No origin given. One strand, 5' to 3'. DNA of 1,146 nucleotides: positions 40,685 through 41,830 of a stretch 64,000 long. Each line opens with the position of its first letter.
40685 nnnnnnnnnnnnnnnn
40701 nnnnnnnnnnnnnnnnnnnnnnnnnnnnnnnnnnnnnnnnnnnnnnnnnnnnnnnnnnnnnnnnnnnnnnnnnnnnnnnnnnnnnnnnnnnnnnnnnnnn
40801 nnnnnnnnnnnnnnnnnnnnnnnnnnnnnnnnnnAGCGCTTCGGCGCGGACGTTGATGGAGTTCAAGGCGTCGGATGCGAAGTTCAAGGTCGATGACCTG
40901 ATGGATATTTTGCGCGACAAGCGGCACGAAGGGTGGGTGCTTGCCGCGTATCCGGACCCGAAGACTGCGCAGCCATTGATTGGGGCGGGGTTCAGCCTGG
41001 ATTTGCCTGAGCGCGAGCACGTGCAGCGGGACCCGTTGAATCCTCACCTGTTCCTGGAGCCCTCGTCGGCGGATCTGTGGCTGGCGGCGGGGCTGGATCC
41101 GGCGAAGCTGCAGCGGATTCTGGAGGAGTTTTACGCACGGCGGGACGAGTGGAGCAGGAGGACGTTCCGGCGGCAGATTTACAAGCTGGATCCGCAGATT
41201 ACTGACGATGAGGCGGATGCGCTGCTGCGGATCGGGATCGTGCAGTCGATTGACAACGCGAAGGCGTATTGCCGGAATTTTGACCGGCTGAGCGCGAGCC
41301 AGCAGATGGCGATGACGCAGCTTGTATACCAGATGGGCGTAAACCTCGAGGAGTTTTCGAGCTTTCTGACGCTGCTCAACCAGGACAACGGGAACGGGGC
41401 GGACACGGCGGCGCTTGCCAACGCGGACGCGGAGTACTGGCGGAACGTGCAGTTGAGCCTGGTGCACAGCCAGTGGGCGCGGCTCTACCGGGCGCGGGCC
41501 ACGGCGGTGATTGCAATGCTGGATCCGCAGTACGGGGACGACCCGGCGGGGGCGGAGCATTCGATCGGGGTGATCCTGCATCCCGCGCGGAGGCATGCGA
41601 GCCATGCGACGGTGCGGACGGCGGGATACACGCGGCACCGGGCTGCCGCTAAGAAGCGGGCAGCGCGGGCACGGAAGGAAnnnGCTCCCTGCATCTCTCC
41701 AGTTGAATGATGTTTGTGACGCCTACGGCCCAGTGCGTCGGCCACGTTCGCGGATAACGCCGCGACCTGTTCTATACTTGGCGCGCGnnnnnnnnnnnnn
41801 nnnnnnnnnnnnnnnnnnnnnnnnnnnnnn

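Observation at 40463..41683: Domesticated, secreted T4-lysozyme-fold protein with a changed catalytic triad and a large insertion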

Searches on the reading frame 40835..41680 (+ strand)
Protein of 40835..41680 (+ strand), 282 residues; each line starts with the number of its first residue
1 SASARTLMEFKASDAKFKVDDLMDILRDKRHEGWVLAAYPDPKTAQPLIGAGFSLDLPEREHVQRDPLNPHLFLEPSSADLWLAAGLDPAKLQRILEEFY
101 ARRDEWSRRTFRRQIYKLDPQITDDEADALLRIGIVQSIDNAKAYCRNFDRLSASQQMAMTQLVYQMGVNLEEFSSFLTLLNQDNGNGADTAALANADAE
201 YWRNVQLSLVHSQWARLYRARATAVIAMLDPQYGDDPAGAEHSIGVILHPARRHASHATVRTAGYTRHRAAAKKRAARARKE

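Call 20: predict_structure(alignment_id=A2)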
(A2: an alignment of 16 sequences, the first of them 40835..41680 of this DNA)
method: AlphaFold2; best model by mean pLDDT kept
length: 282 residues; sequences in the alignment: 16
mean_pLDDT: 70.9   pTM: 0.71
mean pLDDT of the five models: 70.9, 70.0, 63.1, 50.5, 44.7
residues with pLDDT >= 90: 13; 70-90: 163; 50-70: 56; < 50: 50
segments of 3 or more residues with pLDDT < 50: 30-38, 185-188, 190-194, 253-282
pLDDT, mean of each block of 10 residues (from residue 1): 82 89 73 44 54 70 67 78 90 84 76 67 81 87 83 87 74 69 55 56 78 74 84 83 78 44 38 46 39
secondary structure, 60 per line:
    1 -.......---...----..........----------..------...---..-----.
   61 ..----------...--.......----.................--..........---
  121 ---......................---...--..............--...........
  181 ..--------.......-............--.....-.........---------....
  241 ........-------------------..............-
elements in order: H2-8 H19-28 E47-49 E60-62 E73-75 H78-84 H89-105 H108-117 H124-145 H154-167 H170-182 H191-197 H199-210 H213-217 H219-227 H237-248 H268-281

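Call 22: fold_search(model_id=the predicted structure, library=pdb)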
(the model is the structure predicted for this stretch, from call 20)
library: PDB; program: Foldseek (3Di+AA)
matches with E <= 10: 49; with E <= 0.001: 0
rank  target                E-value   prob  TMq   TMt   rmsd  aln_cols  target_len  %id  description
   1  1quh                  7.9e-03  1.00  0.37  0.59   6.9       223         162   21  L99G/E108V MUTANT OF T4 LYSOZYME (released 1999-07-08)
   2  146l                  9.1e-03  1.00  0.37  0.60   6.9       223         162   18  ROLE OF BACKBONE FLEXIBILITY IN THE ACCOMMODATION OF VARIANTS THAT REPACK THE CORE OF T4 LYSOZYME (released 1994-01-31)
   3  1epy                  1.0e-02  1.00  0.37  0.59   7.2       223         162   19  T4 LYSOZYME MUTANT, T21H/C54T/C97A/Q141H/T142H (released 2000-04-12)
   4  1d3f                  1.5e-02  1.00  0.37  0.58   6.9       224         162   19  N-TERMINAL DOMAIN CORE METHIONINE MUTATION (released 1999-10-08)
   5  1dyb                  1.7e-02  1.00  0.37  0.59   6.7       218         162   21  DETERMINATION OF ALPHA-HELIX PROPENSITY WITHIN THE CONTEXT OF A FOLDED PROTEIN: SITES 44 AND 131 IN BACTERIOPHAGE T4 LYS (released 1993-10-31)
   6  1l56                  1.8e-02  1.00  0.38  0.60   7.4       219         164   20  ANALYSIS OF THE INTERACTION BETWEEN CHARGED SIDE CHAINS AND THE ALPHA-HELIX DIPOLE USING DESIGNED THERMOSTABLE MUTANTS O (released 1991-10-15)
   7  1d9w                  2.0e-02  1.00  0.36  0.58   7.5       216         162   22  BACTERIOPHAGE T4 LYSOZYME MUTANT (released 1999-11-17)
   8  1lpy                  2.5e-02  1.00  0.40  0.65   7.4       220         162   17  Multiple Methionine Substitutions in T4 Lysozyme (released 2002-05-22)
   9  7loc                  2.9e-02  1.00  0.40  0.64   7.7       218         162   20  T4 lysozyme mutant L99A in complex with 1-bromanyl-4-fluoranyl-benzene (released 2021-05-19)
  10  5bz6                  2.9e-02  1.00  0.36  0.39   7.2       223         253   19  Crystal structure of the N-terminal domain single mutant (S92A) of the human mitochondrial calcium uniporter fused with  (released 2015-09-16)
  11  7lx8                  3.3e-02  1.00  0.37  0.60   7.8       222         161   21  T4 lysozyme mutant L99A (released 2021-05-19)
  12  1dyg                  3.7e-02  1.00  0.36  0.58   6.9       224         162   20  DETERMINATION OF ALPHA-HELIX PROPENSITY WITHIN THE CONTEXT OF A FOLDED PROTEIN: SITES 44 AND 131 IN BACTERIOPHAGE T4 LYS (released 1993-10-31)
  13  1l82                  4.6e-02  1.00  0.37  0.59   8.4       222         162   22  DESIGN AND STRUCTURAL ANALYSIS OF ALTERNATIVE HYDROPHOBIC CORE PACKING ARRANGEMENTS IN BACTERIOPHAGE T4 LYSOZYME (released 1993-04-15)
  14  1d3m                  6.5e-02  1.00  0.38  0.60   7.8       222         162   18  METHIONINE CORE MUTATION (released 1999-09-30)
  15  3pbl_B                7.2e-02  0.99  0.38  0.27  10.0       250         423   18  Structure of the human dopamine D3 receptor in complex with eticlopride (released 2010-11-03)
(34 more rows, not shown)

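Call 23: search_protein_representatives(alignment_id=A2)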
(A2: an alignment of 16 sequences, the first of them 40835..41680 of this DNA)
Query: 16 sequences, 286 profile positions. Proteins with E-value up to 0.001 (for the whole library): 159; up to 1e-10: 132; up to 1e-30: 70. The best 150 are listed.
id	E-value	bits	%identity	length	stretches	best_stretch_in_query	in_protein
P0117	6.7e-153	524.1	-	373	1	2-286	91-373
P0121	2.3e-126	437.1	-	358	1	3-281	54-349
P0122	1.5e-117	408.1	-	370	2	4-191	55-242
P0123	8.7e-115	399.1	-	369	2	4-189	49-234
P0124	2.2e-112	391.2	-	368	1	4-277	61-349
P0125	1.8e-104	365.3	-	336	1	4-277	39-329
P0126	7.9e-104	363.1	-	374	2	3-188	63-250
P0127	1.3e-100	352.6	-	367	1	8-261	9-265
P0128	7.1e-97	340.3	-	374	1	7-261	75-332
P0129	2.2e-95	335.4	-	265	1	3-196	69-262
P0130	1.7e-92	325.9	-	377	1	3-190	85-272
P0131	3.1e-88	312.0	-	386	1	3-187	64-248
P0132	2.0e-87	309.3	-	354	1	13-281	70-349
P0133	1.4e-86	306.6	-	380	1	5-219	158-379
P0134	2.0e-76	273.2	-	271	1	3-160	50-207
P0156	1.1e-50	188.7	-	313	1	11-260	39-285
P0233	3.4e-16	75.5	-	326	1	34-247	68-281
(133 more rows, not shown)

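Call 25: find_related_loci(query=A2, collection=genome_contigs, flank=7000)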
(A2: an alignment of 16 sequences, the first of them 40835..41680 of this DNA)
Query A2 (282 aa) in genome_contigs; peptide patterns used: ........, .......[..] (x = any residue, [..] = any of these).
309 stretches matched a pattern; 271 encode a relative of the query (tblastn E <= 1e-3); the best 80 are kept; 80 distinct loci.
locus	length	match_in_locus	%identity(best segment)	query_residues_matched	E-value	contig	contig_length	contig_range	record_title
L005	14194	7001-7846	73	1-281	2e-135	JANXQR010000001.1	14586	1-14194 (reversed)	MAG: Acidobacteria bacterium isolate GL140_5_concoct_288_sub GL140_5_k141_2652817, whole genome shotgun sequence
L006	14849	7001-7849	73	1-282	6e-134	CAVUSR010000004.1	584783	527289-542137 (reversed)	MAG: uncultured Acidobacteriota bacterium isolate MFD00964.bin.1.294 genome assembly, contig: contig_15531, whole genome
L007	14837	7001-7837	71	5-282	2e-133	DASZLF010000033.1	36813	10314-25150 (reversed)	MAG TPA_asm: Terracidiphilus sp. isolate SMAG_U5857 k141_4740316, whole genome shotgun sequence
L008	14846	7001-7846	71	3-281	5e-133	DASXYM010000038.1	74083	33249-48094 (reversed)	MAG TPA_asm: Terracidiphilus sp. isolate SMAG_U4825 k141_1224486, whole genome shotgun sequence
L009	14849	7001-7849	71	1-282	5e-132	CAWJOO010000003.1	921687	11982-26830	MAG: uncultured Acidobacteriota bacterium isolate MFD01213.bin.2.180 genome assembly, contig: contig_16343, whole genome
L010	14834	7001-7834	72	3-282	1e-131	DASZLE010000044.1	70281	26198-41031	MAG TPA_asm: Terracidiphilus sp. isolate SMAG_U5856 k141_1975914, whole genome shotgun sequence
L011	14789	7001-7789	74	3-266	1e-130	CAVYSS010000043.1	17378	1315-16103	MAG: uncultured Acidobacteriota bacterium isolate MFD05580.bin.1.119 genome assembly, contig: contig_44750, whole genome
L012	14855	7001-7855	72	1-282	8e-130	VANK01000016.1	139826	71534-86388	Acidobacteria bacterium AB60 NODE_16_length_139826_cov_39.0639_ID_1730, whole genome shotgun sequence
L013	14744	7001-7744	75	3-250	7e-128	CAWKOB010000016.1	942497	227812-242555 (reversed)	MAG: uncultured Acidobacteriota bacterium isolate MFD05512.bin.2.2 genome assembly, contig: contig_6138, whole genome sh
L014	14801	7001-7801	69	1-268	2e-118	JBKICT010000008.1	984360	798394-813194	MAG: Acidobacteriota bacterium isolate bins.75 NODE_5_length_984360_cov_4.214471, whole genome shotgun sequence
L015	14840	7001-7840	63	7-282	2e-112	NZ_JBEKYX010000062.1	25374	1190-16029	MAG: Terracidiphilus sp. isolate SPRUCE 685 SPRUCE_685_62, whole genome shotgun sequence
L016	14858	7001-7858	62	1-282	3e-112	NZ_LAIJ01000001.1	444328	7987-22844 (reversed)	Terracidiphilus gabretensis strain S55 contig_1, whole genome shotgun sequence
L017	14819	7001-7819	63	3-271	1e-111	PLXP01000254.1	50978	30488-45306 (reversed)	MAG: Acidobacteriaceae bacterium isolate palsa_355 73.20120700_P3D.39_contig_5065, whole genome shotgun sequence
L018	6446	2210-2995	63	1-275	6e-111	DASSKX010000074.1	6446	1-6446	MAG TPA_asm: Acidobacteriaceae bacterium isolate SMAG_U1154 k141_1025035, whole genome shotgun sequence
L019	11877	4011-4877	61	1-281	1e-110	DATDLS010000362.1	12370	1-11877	MAG TPA_asm: Terracidiphilus sp. isolate SMAG_U390 k141_853970, whole genome shotgun sequence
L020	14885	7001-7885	59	1-281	8e-111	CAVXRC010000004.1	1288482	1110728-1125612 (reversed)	MAG: uncultured Acidobacteriota bacterium isolate MFD09671.bin.1.78 genome assembly, contig: contig_20529, whole genome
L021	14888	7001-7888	59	1-281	2e-109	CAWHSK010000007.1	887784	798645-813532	MAG: uncultured Acidobacteriaceae bacterium isolate MFD05521.bin.1.44 genome assembly, contig: contig_68527, whole genom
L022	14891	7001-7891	57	3-282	3e-109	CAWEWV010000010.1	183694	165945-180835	MAG: uncultured Acidobacteriaceae bacterium isolate MFD05512.bin.2.7 genome assembly, contig: contig_29661, whole genome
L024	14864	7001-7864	60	1-274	9e-109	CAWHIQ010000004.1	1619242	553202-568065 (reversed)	MAG: uncultured Acidobacteriaceae bacterium isolate MFD01716.bin.1.135 genome assembly, contig: contig_35486, whole geno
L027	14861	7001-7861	61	7-281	5e-108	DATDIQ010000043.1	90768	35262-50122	MAG TPA_asm: Terracidiphilus sp. isolate SMAG_U308 k141_1944040, whole genome shotgun sequence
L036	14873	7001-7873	58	2-282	4e-106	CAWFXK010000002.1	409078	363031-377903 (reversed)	MAG: uncultured Acidobacteriaceae bacterium isolate MFD09286.bin.2.106 genome assembly, contig: contig_18630, whole geno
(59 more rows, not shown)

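Call 31: search_protein_families(library=pfam, proteins=[L021:6043-6672:-, L027:8089-8766:+, L024:8118-9245:-, L021:10529-11653:+, L024:5098-5865:+, L021:3630-4769:-, L022:3282-5624:-, L036:4126-5289:-, L022:7919-8419:-, L020:5340-6635:-], max_evalue=0.0001)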
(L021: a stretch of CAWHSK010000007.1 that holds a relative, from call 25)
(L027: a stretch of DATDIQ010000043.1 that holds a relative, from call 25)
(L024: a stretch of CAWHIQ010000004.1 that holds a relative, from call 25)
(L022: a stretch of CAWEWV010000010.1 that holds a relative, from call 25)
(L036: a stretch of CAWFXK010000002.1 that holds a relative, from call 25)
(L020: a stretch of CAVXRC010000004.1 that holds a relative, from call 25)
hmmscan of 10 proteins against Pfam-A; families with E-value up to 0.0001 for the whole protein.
L021:6043-6672:- (209 aa): 1 family
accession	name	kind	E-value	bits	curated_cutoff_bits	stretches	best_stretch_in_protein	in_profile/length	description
PF20221.3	DUF6580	-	3.2e-32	112.5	27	1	35-195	11-156/162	Family of unknown function (DUF6580)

L027:8089-8766:+ (225 aa): 0 families

L024:8118-9245:- (375 aa): 1 family
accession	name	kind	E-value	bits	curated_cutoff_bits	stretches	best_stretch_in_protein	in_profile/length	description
PF04307.19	YdjM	-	1e-30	107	29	1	1-212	1-174/176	YdjM inner membrane protein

L021:10529-11653:+ (374 aa): 6 families
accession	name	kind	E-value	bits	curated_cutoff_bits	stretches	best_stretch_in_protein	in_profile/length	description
PF12826.13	HHH_2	-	1.5e-21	76.8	27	1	215-278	1-64/64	Helix-hairpin-helix motif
PF00533.33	BRCT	-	2.1e-17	63.6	21.3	1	297-369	4-77/78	BRCA1 C Terminus (BRCT) domain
PF03120.22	DNA_ligase_OB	-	1.2e-14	54.3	32.9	1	43-87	31-75/79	NAD-dependent DNA ligase OB-fold domain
PF03119.21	DNA_ligase_ZBD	-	3.2e-12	46.5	25.8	1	100-126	1-27/27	NAD-dependent DNA ligase C4 zinc finger domain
PF12738.14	PTCB-BRCT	-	2e-08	34.5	22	1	304-361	3-59/63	twin BRCT domain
PF14520.12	HHH_5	-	9.5e-08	32.8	27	0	221-267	6-53/57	Helix-hairpin-helix domain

L024:5098-5865:+ (255 aa): 1 family
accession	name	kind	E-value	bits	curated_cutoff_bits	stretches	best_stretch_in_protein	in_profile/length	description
PF09335.16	VTT_dom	-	1.2e-11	45.6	33.9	1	100-208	14-121/123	VTT domain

L021:3630-4769:- (379 aa): 0 families

L022:3282-5624:- (780 aa): 2 families
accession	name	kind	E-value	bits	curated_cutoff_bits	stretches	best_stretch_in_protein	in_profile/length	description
PF07228.17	SpoIIE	-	3.6e-45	154.7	25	1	562-778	3-190/192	Stage II sporulation protein E (SpoIIE)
PF00672.30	HAMP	-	2.3e-11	44.3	25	1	450-499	2-51/53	HAMP domain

L036:4126-5289:- (387 aa): 0 families

L022:7919-8419:- (166 aa): 4 families
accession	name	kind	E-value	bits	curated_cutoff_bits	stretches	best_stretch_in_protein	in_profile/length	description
PF00583.31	Acetyltransf_1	-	9.4e-15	55.4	20.7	1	19-140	3-116/116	Acetyltransferase (GNAT) family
PF13420.13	Acetyltransf_4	-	3.8e-14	53.4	24.3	1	6-161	1-155/155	Acetyltransferase (GNAT) domain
PF13302.13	Acetyltransf_3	-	4.7e-13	50.5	25.4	1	4-141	2-138/138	Acetyltransferase (GNAT) domain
PF13508.13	Acetyltransf_7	-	1.3e-08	35.5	27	1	55-142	3-84/84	Acetyltransferase (GNAT) domain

L020:5340-6635:- (431 aa): 2 families
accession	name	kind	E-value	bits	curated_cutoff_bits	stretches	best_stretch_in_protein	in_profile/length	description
PF07690.21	MFS_1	-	5.1e-47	160.9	33.4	2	20-362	2-346/347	Major Facilitator Superfamily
PF00083.30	Sugar_tr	-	2e-09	37.3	22.3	1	47-180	44-183/452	Sugar (and other) transporter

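Call 32: find_related_loci(query=A2, collection=viral_contigs, flank=6000)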
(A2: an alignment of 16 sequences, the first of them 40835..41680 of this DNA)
Query A2 (282 aa) in viral_contigs; peptide patterns used: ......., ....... (x = any residue, [..] = any of these).
131 stretches matched a pattern, but none encodes a relative of the query by tblastn (E <= 1e-3).

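Call 33: search_dna_similar(query=window:40835-41680:+, collection=phages, mode=protein, max_evalue=0.01)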
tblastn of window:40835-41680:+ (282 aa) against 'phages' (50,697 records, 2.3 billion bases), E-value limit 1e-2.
No match.

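Call 35: find_homologous_proteins(query=P0156, max_evalue=0.001)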
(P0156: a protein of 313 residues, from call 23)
Query P0156 (313 aa): 2 proteins with E <= 0.001 among 2265 candidates.
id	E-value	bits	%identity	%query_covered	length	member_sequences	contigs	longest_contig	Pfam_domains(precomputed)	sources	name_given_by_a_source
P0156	3.7e-210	715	100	100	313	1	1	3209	-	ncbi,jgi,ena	jgi:GH24 family phage-related lysozyme (muramidase)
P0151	3.4e-61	225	42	100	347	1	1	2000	-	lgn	-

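Call 36: find_encoding_contigs(protein=P0156, flank=3000, max_places=2)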
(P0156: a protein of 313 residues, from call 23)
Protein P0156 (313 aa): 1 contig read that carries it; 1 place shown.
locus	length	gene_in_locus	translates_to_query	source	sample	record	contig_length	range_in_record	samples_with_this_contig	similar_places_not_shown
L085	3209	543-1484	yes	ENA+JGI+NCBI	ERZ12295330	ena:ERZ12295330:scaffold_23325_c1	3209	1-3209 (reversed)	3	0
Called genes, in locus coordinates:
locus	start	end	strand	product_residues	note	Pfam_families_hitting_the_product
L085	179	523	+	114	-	-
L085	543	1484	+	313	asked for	-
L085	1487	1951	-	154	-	PF00293:NUDIX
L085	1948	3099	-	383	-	PF04748:Polysacc_deac_2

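Call 44: predict_structure(alignment_id=A4)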
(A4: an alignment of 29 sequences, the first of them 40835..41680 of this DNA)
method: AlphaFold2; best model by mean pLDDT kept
length: 282 residues; sequences in the alignment: 29
mean_pLDDT: 86.6   pTM: 0.83
mean pLDDT of the five models: 86.6, 86.1, 84.8, 84.6, 84.5
residues with pLDDT >= 90: 193; 70-90: 42; 50-70: 31; < 50: 16
segments of 3 or more residues with pLDDT < 50: 257-268
pLDDT, mean of each block of 10 residues (from residue 1): 88 96 87 87 92 95 90 95 98 97 80 86 97 97 95 96 95 94 65 69 95 93 96 96 93 54 49 54 43
secondary structure, 60 per line:
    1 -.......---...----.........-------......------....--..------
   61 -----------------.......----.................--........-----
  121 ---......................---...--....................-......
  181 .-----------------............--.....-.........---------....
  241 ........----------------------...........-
elements in order: H2-8 H19-27 E35-40 E47-50 H78-84 H89-105 H108-115 H124-145 H154-173 H175-181 H199-210 H213-217 H219-227 H237-248 H271-281

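Call 46: fold_search(model_id=the predicted structure, library=pdb)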
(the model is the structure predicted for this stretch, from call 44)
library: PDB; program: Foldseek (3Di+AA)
matches with E <= 10: 59; with E <= 0.001: 0
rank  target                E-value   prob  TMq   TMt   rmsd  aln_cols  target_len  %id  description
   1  1l56                  1.1e-03  1.00  0.39  0.63   8.4       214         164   20  ANALYSIS OF THE INTERACTION BETWEEN CHARGED SIDE CHAINS AND THE ALPHA-HELIX DIPOLE USING DESIGNED THERMOSTABLE MUTANTS O (released 1991-10-15)
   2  9hc3                  2.1e-03  1.00  0.42  0.30  13.9       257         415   20  Apo-state structure of the human metabotropic glutamate receptor 5 transmembrane domain freeze-trapped after light activ (released 2025-06-25)
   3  4xsj                  2.2e-03  1.00  0.36  0.39   7.8       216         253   19  Crystal structure of the N-terminal domain of the human mitochondrial calcium uniporter fused with T4 lysozyme (released 2015-09-16)
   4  7p2l                  2.3e-03  1.00  0.41  0.29  14.0       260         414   20  thermostabilised 7TM domain of human mGlu5 receptor bound to photoswitchable ligand alloswitch-1 (released 2021-09-08)
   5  261l                  2.7e-03  1.00  0.37  0.56  10.1       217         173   19  STRUCTURAL CHARACTERISATION OF AN ENGINEERED TANDEM REPEAT CONTRASTS THE IMPORTANCE OF CONTEXT AND SEQUENCE IN PROTEIN F (released 1999-05-24)
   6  1dyg                  2.9e-03  1.00  0.38  0.61   8.3       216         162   20  DETERMINATION OF ALPHA-HELIX PROPENSITY WITHIN THE CONTEXT OF A FOLDED PROTEIN: SITES 44 AND 131 IN BACTERIOPHAGE T4 LYS (released 1993-10-31)
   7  7lx8                  3.0e-03  1.00  0.37  0.60   5.9       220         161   20  T4 lysozyme mutant L99A (released 2021-05-19)
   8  9djq                  3.3e-03  1.00  0.40  0.66   8.3       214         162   19  T4 Lysozyme T109H/G113H/D127H/V131H co-crystallized with Cu(II)-NTA (released 2026-02-18)
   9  1l57                  3.3e-03  1.00  0.40  0.65   8.5       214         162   19  ANALYSIS OF THE INTERACTION BETWEEN CHARGED SIDE CHAINS AND THE ALPHA-HELIX DIPOLE USING DESIGNED THERMOSTABLE MUTANTS O (released 1991-10-15)
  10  4oo9                  3.5e-03  1.00  0.41  0.30  14.0       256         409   20  Structure of the human class C GPCR metabotropic glutamate receptor 5 transmembrane domain in complex with the negative  (released 2014-07-02)
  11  1d3m                  4.4e-03  1.00  0.38  0.62   8.4       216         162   19  METHIONINE CORE MUTATION (released 1999-09-30)
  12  1pqo                  4.4e-03  1.00  0.38  0.61   8.3       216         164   21  T4 Lysozyme Core Repacking Mutant L118I/TA (released 2003-10-07)
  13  1lwk                  4.9e-03  1.00  0.40  0.65   8.3       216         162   18  Multiple Methionine Substitutions are Tolerated in T4 Lysozyme and have Coupled Effects on Folding and Stability (released 2003-05-20)
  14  5cgd                  5.1e-03  1.00  0.41  0.30  14.0       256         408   20  Structure of the human class C GPCR metabotropic glutamate receptor 5 transmembrane domain in complex with the negative  (released 2015-08-12)
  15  1l08                  5.4e-03  1.00  0.40  0.65   8.2       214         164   18  CONTRIBUTIONS OF HYDROGEN BONDS OF THR 157 TO THE THERMODYNAMIC STABILITY OF PHAGE T4 LYSOZYME (released 1988-04-16)
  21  3oe8_C                9.5e-03  1.00  0.40  0.28  10.7       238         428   18  Crystal structure of the CXCR4 chemokine receptor in complex with a small molecule antagonist IT1t in P1 spacegroup (released 2010-10-27)
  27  3oe8_B                1.5e-02  1.00  0.39  0.27   8.6       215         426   20  Crystal structure of the CXCR4 chemokine receptor in complex with a small molecule antagonist IT1t in P1 spacegroup (released 2010-10-27)
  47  1xjt                  3.4e+00  0.33  0.37  0.55   9.7       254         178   12  Crystal structure of active form of P1 phage endolysin Lyz (released 2005-01-11)
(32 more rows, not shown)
